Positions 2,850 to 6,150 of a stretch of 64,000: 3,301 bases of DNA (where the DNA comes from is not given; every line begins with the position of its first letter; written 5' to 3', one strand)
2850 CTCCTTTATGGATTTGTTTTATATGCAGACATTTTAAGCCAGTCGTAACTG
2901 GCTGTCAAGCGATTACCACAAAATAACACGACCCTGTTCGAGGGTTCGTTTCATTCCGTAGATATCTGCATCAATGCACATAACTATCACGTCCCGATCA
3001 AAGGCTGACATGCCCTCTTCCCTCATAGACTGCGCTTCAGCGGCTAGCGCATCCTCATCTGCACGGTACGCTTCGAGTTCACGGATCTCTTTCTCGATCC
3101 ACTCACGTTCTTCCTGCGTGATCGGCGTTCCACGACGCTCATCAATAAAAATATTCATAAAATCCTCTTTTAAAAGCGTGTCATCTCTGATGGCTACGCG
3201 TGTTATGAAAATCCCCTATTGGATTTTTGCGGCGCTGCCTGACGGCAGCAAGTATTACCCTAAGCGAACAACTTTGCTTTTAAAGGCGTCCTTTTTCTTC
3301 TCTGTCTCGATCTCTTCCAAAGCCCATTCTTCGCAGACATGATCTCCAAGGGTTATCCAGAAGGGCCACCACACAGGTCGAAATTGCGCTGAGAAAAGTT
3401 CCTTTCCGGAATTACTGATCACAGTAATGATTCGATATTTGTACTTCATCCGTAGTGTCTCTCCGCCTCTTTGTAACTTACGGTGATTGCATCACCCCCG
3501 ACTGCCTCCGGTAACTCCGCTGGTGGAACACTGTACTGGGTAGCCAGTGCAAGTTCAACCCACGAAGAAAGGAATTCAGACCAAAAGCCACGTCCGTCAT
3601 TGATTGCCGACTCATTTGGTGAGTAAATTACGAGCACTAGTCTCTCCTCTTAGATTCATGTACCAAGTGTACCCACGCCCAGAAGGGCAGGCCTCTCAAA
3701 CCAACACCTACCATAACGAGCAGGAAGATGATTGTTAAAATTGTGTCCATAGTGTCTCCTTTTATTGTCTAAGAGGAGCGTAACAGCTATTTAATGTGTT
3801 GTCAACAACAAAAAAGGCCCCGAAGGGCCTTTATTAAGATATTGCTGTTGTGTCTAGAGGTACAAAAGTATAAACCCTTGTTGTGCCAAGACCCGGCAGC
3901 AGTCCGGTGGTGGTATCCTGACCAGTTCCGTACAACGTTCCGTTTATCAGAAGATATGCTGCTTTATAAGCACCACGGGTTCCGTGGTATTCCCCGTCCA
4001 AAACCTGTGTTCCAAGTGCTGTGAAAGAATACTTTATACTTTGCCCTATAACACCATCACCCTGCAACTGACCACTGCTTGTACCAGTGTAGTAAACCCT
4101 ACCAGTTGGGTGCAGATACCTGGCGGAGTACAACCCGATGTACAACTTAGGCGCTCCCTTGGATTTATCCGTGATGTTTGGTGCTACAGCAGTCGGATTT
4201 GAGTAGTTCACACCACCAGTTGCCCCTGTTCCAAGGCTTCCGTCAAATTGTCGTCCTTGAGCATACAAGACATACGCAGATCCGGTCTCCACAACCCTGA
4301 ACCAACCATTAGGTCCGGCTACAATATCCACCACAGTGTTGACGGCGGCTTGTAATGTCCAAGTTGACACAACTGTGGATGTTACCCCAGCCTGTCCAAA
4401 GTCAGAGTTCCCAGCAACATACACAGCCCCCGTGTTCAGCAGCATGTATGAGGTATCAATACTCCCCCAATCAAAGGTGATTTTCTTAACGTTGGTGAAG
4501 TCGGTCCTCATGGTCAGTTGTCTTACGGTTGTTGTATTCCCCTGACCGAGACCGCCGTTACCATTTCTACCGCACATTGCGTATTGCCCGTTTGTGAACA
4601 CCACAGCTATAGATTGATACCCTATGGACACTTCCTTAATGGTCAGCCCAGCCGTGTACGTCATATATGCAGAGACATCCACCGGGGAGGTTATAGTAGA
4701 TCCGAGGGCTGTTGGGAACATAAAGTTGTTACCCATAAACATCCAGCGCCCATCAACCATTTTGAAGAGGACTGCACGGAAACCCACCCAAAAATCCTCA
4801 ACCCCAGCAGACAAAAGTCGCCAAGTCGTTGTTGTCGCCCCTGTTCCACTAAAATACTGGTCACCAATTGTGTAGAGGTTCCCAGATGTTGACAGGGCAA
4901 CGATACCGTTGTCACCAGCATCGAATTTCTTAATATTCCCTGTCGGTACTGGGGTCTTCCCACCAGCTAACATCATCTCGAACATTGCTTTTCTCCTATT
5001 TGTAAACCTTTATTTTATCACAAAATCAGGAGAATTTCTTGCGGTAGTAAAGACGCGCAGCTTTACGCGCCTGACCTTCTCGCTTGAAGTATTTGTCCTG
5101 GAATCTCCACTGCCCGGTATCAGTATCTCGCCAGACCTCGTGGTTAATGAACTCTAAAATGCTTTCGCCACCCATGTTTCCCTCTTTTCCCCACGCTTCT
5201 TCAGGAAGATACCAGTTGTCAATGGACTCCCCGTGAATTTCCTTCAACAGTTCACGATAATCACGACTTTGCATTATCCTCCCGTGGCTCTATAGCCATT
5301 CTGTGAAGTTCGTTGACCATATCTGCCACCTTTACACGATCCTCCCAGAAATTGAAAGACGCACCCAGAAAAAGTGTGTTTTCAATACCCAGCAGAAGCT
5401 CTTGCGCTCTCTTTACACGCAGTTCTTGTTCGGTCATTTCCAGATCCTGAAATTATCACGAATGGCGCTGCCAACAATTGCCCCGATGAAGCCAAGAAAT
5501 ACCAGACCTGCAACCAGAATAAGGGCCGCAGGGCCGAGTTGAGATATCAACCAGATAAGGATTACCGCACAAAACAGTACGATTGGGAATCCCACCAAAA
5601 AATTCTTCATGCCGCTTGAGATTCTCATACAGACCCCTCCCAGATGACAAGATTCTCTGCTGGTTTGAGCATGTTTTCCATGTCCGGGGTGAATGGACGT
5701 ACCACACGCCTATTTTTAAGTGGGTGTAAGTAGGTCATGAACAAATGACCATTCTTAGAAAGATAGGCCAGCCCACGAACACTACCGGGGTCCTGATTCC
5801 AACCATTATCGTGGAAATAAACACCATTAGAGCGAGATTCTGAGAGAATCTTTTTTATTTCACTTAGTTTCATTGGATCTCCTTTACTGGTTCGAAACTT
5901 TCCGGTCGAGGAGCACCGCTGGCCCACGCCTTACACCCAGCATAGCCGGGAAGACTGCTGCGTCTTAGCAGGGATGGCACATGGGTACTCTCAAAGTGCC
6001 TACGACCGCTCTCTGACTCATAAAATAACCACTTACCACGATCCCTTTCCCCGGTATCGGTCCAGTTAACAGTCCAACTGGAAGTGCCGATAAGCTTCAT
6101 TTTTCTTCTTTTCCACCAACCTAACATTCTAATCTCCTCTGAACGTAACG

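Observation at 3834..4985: RCC1-like repeat protein in the early region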

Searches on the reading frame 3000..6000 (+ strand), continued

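Call 67: search_protein_families(library=pfam, proteins=[L001:9305-9919:-], max_evalue=1)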
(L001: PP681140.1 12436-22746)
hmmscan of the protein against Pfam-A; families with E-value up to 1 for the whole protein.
L001:9305-9919:- (204 aa): 1 family
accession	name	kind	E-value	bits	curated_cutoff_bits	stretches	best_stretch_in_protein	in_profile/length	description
PF13385.13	Laminin_G_3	-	5.3e-10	40.1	27.6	1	62-200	9-139/151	Concanavalin A-like lectin/glucanases superfamily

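Call 82: search_protein_families(library=phrogs, proteins=[L001:4643-5296:-, L001:9305-9919:-, L009:2281-2952:+], max_evalue=0.001)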
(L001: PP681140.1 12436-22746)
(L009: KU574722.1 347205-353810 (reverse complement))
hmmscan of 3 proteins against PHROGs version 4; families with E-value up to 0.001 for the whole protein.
L001:4643-5296:- (217 aa): 8 families
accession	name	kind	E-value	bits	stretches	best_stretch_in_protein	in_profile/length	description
phrog_3545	-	unknown function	2.7e-43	149.3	1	3-215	735-977/1115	-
phrog_13163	-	tail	1.7e-09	37.2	1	44-214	541-717/976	baseplate wedge subunit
phrog_701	-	head and packaging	2.4e-09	34.4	1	38-214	4044-4222/6136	virion structural protein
phrog_18802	-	head and packaging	4.1e-09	34.5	1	45-214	832-1004/3007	virion structural protein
phrog_8510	-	head and packaging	9.5e-08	31.2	1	45-212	528-696/1348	virion structural protein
phrog_19601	-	tail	2.1e-07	29.5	1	28-214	1745-1935/2043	baseplate wedge subunit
phrog_1469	-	tail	7.6e-06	24.1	1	43-214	529-705/2607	baseplate wedge subunit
phrog_38322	-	unknown function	8.9e-06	25.8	1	136-214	421-503/506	-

L001:9305-9919:- (204 aa): 6 families
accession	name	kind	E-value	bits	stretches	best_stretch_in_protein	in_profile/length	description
phrog_3545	-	unknown function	1.2e-09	37.8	1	33-197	784-955/1115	-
phrog_13163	-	tail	9.4e-05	21.5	1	132-189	632-686/976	baseplate wedge subunit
phrog_24074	-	unknown function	9.7e-05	21.8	1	92-204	503-608/892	-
phrog_701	-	head and packaging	0.0001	19.1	1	69-199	4084-4203/6136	virion structural protein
phrog_8510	-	head and packaging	0.00019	20.2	1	120-195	796-877/1348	virion structural protein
phrog_38322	-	unknown function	0.00049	20.1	1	68-191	353-472/506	-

L009:2281-2952:+ (223 aa): 1 family
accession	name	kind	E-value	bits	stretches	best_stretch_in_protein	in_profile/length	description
phrog_6011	-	head and packaging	1.6e-71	241.8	1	1-222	1-220/221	virion structural protein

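Call 96: search_solved_structures(query=L001:4643-5296:-, max_evalue=1)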
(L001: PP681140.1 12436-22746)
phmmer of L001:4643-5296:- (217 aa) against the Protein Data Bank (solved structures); distinct sequences matched with E-value up to 1: 11.
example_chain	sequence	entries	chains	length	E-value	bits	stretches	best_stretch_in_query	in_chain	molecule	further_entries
8pvq_A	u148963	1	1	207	0.29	13.9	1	89-182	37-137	Pentraxin-related protein PTX3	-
9k6v_A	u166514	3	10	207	0.29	13.9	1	89-182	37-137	Pentraxin-related protein PTX3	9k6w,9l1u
9k6u_B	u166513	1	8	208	0.29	13.8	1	89-182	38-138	Pentraxin-related protein PTX3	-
9k6n_A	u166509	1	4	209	0.3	13.8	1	89-182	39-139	Pentraxin-related protein PTX3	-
9wye_A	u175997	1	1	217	0.32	13.7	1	142-176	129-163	Spike protein VP25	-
5ewo_A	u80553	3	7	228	0.35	13.6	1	142-176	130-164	Structural protein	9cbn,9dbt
4mkm_A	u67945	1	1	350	0.51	13.1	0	122-186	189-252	Putative surface anchored protein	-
5hon_A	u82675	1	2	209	0.63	12.8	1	132-178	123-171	Extracellular arabinanase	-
7qeh_A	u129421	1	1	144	0.8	12.4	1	101-199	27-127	S-layer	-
8s50_B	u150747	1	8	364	0.88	12.3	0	113-182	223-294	Pentraxin-related protein PTX3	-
7zl1_B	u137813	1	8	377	0.93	12.2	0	113-182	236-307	Pentraxin-related protein PTX3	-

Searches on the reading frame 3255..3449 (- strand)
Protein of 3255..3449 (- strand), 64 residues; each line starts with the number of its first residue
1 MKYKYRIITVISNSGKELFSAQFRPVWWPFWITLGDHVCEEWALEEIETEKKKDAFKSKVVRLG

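Call 16: search_protein_families(library=phrogs, proteins=[window:3255-3449:-], max_evalue=0.001)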
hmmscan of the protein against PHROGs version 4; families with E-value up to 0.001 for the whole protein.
window:3255-3449:- (64 aa): 2 families
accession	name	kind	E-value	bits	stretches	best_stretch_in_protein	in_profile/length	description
phrog_8363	-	unknown function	2.3e-13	51.3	1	1-63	2-73/74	-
phrog_18049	-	unknown function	1.6e-05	26.1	1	1-39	1-39/75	-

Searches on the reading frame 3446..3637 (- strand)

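Call 16: search_protein_families(library=phrogs, proteins=[window:3446-3637:-], max_evalue=0.001)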
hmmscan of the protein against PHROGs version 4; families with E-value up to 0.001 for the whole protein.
window:3446-3637:- (63 aa): 1 family
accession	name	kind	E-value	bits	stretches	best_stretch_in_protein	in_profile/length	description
phrog_35375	-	unknown function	1.1e-11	45.7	1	2-57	5-59/61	-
